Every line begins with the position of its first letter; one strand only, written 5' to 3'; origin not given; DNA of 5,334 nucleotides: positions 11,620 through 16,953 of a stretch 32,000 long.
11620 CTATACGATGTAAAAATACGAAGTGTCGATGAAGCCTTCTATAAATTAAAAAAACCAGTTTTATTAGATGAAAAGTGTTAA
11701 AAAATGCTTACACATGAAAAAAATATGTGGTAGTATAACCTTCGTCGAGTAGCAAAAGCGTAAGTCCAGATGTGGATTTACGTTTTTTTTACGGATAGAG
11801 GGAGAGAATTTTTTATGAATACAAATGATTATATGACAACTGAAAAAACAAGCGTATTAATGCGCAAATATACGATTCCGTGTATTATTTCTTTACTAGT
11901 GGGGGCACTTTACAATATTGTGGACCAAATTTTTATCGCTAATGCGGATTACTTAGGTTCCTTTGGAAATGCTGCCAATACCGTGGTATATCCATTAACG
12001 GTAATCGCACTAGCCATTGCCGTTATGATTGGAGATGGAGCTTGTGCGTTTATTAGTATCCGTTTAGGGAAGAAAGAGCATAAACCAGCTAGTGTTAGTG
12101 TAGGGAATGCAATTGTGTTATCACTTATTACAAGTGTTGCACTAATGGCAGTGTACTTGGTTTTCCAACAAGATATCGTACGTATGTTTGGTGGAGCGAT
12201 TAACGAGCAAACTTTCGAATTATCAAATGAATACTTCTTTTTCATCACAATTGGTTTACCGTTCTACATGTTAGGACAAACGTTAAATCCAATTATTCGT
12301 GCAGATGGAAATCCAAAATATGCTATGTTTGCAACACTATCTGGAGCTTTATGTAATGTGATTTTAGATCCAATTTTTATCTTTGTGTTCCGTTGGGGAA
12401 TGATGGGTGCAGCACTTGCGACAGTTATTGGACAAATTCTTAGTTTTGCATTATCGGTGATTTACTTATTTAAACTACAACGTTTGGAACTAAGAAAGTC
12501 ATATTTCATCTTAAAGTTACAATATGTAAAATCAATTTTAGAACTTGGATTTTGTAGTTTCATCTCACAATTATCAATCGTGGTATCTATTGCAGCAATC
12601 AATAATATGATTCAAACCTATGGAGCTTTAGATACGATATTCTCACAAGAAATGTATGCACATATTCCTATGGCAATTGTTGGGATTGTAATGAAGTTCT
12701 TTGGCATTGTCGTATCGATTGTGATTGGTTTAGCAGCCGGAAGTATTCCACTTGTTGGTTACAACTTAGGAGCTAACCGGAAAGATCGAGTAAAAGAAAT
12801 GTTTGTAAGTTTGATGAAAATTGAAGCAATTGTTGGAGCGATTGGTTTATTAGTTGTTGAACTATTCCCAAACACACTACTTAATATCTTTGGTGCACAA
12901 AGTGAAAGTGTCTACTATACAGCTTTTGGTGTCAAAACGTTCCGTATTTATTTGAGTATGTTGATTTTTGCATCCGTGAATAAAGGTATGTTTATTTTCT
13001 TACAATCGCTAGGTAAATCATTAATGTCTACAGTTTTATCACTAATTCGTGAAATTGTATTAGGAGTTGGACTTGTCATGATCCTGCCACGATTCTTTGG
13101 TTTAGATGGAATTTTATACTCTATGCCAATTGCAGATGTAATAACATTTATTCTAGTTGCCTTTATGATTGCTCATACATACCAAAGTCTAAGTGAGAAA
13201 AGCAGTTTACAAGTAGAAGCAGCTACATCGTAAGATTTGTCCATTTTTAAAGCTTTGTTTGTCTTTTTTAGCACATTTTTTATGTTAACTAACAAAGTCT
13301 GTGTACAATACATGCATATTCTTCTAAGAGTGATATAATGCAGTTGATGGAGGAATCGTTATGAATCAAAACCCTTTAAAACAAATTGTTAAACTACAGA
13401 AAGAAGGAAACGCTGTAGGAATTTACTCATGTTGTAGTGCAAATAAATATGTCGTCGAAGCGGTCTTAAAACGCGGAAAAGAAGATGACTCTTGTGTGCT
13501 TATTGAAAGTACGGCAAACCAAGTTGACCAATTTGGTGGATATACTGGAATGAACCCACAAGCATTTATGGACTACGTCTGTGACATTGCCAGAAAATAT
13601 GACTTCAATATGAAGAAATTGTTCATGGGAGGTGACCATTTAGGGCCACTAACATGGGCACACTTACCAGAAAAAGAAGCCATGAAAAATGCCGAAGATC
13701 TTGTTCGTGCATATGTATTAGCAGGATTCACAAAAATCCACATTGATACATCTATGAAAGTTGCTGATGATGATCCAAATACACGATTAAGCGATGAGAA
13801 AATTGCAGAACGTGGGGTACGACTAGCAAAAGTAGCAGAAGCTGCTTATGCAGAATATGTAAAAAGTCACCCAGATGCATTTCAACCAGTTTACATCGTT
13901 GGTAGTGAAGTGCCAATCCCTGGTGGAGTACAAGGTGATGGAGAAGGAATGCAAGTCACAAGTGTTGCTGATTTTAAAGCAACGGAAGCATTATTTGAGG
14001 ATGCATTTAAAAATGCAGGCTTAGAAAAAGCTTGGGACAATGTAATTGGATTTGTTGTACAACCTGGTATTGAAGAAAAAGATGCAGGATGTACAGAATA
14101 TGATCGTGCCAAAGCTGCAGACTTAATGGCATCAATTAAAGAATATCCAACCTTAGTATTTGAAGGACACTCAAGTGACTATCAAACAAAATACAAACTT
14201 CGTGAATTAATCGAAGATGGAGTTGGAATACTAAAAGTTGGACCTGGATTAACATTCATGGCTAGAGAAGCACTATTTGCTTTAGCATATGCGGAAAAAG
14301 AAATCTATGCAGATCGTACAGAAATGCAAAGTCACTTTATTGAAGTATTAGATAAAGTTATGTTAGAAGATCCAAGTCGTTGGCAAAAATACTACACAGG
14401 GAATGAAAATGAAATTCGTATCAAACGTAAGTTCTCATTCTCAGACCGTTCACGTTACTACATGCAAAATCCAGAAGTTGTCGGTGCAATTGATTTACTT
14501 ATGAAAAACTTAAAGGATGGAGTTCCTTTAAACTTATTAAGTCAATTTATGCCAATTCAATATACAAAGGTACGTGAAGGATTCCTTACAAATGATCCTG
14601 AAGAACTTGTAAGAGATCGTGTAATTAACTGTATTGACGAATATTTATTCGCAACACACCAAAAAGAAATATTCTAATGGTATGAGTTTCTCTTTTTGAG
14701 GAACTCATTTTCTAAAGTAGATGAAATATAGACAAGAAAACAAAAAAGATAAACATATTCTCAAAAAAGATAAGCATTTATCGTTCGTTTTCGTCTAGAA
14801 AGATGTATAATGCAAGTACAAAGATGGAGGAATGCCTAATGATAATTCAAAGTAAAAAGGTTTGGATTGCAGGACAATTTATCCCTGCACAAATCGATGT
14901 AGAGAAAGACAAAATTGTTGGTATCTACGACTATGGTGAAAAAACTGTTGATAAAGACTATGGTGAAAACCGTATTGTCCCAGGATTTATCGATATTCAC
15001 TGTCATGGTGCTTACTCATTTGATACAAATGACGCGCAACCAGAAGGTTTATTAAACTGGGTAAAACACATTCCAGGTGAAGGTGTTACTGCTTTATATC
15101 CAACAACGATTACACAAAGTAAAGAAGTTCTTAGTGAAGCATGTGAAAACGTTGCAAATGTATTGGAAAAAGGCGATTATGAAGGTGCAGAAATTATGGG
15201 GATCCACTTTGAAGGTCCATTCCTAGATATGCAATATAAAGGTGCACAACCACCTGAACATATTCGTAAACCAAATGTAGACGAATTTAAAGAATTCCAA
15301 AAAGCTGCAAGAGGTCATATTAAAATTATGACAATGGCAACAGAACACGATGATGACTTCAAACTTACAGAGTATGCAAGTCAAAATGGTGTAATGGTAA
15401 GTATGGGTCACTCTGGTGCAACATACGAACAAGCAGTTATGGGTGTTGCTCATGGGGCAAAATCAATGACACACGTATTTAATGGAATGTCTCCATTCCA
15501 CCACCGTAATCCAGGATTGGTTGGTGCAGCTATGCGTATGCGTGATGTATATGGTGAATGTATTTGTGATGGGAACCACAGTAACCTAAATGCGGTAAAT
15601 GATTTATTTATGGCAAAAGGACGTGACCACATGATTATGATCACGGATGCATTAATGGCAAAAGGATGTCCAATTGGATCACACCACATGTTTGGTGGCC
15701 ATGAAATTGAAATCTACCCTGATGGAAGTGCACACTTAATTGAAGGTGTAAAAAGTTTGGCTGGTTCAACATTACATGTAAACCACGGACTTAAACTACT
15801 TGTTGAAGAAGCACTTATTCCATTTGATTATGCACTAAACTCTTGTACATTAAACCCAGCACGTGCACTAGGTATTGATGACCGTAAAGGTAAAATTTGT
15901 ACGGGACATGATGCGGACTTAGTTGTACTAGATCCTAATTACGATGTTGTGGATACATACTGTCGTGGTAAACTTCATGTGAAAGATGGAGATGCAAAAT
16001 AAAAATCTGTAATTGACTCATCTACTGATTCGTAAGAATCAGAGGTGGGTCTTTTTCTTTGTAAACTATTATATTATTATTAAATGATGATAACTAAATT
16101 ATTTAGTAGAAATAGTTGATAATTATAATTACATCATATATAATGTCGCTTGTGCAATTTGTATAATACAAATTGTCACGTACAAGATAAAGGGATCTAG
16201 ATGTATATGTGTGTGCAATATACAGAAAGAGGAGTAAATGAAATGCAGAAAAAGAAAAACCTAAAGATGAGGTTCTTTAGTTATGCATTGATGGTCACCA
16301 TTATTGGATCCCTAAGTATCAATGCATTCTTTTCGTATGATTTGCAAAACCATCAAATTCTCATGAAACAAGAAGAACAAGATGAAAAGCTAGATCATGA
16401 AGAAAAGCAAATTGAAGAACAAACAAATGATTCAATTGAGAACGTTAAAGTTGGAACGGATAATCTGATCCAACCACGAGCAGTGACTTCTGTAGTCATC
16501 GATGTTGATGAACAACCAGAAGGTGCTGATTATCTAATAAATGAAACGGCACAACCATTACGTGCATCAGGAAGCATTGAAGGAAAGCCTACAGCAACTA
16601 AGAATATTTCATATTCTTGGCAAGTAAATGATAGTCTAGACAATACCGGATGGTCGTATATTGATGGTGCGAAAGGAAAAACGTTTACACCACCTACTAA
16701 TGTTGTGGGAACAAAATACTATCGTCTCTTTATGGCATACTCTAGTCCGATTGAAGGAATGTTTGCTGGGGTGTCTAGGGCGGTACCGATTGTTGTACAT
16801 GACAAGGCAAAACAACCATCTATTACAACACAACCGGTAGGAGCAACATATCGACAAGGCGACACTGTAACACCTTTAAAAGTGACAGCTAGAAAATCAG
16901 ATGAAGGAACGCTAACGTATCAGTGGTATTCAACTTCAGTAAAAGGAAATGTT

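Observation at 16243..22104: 1953-aa secreted protein of 17 tandem ~101-aa Ig-like modules, nested inside a sugar-catabolism locus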

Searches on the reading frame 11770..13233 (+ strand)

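Call 7: search_protein_families(library=pfam, proteins=[window:11770-13233:+], max_evalue=0.0001)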
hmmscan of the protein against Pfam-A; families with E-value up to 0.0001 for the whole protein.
window:11770-13233:+ (487 aa): 1 family
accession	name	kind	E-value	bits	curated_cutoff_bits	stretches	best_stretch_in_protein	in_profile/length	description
PF01554.23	MatE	-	6.2e-33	114.2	24.9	2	37-202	1-161/161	MatE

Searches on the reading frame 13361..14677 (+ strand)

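Call 7: search_protein_families(library=pfam, proteins=[window:13361-14677:+], max_evalue=0.0001)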
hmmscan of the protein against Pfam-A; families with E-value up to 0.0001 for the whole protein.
window:13361-14677:+ (438 aa): 1 family
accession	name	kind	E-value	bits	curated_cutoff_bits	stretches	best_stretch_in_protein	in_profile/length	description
PF08013.17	GatZ_KbaZ-like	-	1.8e-171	570.9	26.7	1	6-432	1-419/420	D-tagatose-1,6-bisphosphate aldolase subunit GatZ/KbaZ-like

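Call 41: search_protein_families(library=ncbifam, proteins=[window:13361-14677:+], max_evalue=0.01)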
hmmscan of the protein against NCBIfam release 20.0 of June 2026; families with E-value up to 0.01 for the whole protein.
window:13361-14677:+ (438 aa): 3 families
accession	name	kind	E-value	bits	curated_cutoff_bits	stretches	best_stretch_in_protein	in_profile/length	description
TIGR02810.1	agaZ_gatZ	equivalog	8.9e-146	486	568.8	1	8-432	2-419/420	D-tagatose-bisphosphate aldolase, class II, non-catalytic subunit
NF012002.0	PRK15458.1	equivalog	2.8e-140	468.2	707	1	5-435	3-426/428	tagatose-bisphosphate aldolase subunit KbaZ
NF011626.0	PRK15052.1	equivalog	4e-117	391.5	579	1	6-432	1-418/421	tagatose-bisphosphate aldolase subunit GatZ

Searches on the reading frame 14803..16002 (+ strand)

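Call 7: search_protein_families(library=pfam, proteins=[window:14803-16002:+], max_evalue=0.0001)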
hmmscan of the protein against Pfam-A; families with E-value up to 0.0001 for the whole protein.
window:14803-16002:+ (399 aa): 2 families
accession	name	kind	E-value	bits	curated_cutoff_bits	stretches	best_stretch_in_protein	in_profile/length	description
PF01979.26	Amidohydro_1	-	2.4e-23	83.4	25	1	58-391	2-344/345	Amidohydrolase family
PF07969.17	Amidohydro_3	-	1.1e-11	45.3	29.7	1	327-384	395-452/472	Amidohydrolase family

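Call 41: search_protein_families(library=ncbifam, proteins=[window:14803-16002:+], max_evalue=0.01)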
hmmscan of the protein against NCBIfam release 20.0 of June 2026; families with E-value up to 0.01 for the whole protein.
window:14803-16002:+ (399 aa): 48 families (the best 25 are shown)
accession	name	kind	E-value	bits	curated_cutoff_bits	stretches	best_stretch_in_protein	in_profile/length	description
TIGR00221.1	nagA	equivalog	5e-97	325.2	225.65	1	15-390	19-380/380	N-acetylglucosamine-6-phosphate deacetylase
NF008371.0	PRK11170.1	equivalog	1.5e-59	201.8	483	1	45-393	38-380/382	N-acetylglucosamine-6-phosphate deacetylase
TIGR01975.1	isoAsp_dipep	equivalog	4e-12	46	331.25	1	328-397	313-381/389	beta-aspartyl-peptidase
NF011990.0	PRK15446.2-6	subfamily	1.4e-11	43.8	233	2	335-391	322-381/390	alpha-D-ribose 1-methylphosphonate 5-triphosphate diphosphatase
NF011987.0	PRK15446.2-3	subfamily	4.4e-11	42.2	253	1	333-395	321-386/395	alpha-D-ribose 1-methylphosphonate 5-triphosphate diphosphatase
TIGR01224.1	hutI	equivalog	3.7e-10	39.2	298.15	1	336-379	311-354/377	imidazolonepropionase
NF058539.1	ergo_uti2_ErtD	equivalog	2.3e-09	36.7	650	2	22-72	12-64/449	hydantoin-5-propionate amidohydrolase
TIGR03178.1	allantoinase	equivalog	6.7e-09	35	357.85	2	341-380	349-387/441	allantoinase AllB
NF006679.0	PRK09228.1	subfamily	7.3e-09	34.9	351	1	337-380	347-389/433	guanine deaminase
TIGR01178.1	ade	equivalog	1.1e-08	34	472.5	2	23-73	14-63/552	adenine deaminase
TIGR02318.1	phosphono_phnM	equivalog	2.6e-08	33.2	390.55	1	334-390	315-373/376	phosphonate metabolism protein PhnM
TIGR02967.1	guan_deamin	equivalog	3.4e-08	32.9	375.4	1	341-381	325-365/401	guanine deaminase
NF006560.0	PRK09061.1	subfamily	8.7e-08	30.9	340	1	333-379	417-467/517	amidohydrolase family protein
TIGR00857.1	pyrC_multi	subfamily_domain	1.4e-07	30.9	279.05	1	326-380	319-371/412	dihydroorotase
NF011984.0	PRK15446.1-5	equivalog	1.8e-07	30.3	260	1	332-377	316-360/379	alpha-D-ribose 1-methylphosphonate 5-triphosphate diphosphatase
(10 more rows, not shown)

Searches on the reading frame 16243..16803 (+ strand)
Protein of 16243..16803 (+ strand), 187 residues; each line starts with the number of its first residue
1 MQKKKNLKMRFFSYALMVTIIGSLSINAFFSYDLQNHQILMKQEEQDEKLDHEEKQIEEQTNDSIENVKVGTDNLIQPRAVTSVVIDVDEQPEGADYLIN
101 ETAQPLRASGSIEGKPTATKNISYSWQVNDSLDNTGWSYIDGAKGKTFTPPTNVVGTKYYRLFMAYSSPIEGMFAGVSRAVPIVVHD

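Call 40: search_protein_families(library=pfam, proteins=[window:16243-16803:+], max_evalue=10)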
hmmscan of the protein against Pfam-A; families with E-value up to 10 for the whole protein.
window:16243-16803:+ (187 aa): 1 family
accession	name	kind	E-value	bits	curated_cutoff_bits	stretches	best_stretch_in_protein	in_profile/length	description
PF08498.15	Sterol_MT_C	-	0.12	12.9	21.7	1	125-156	31-62/66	Sterol methyltransferase C-terminal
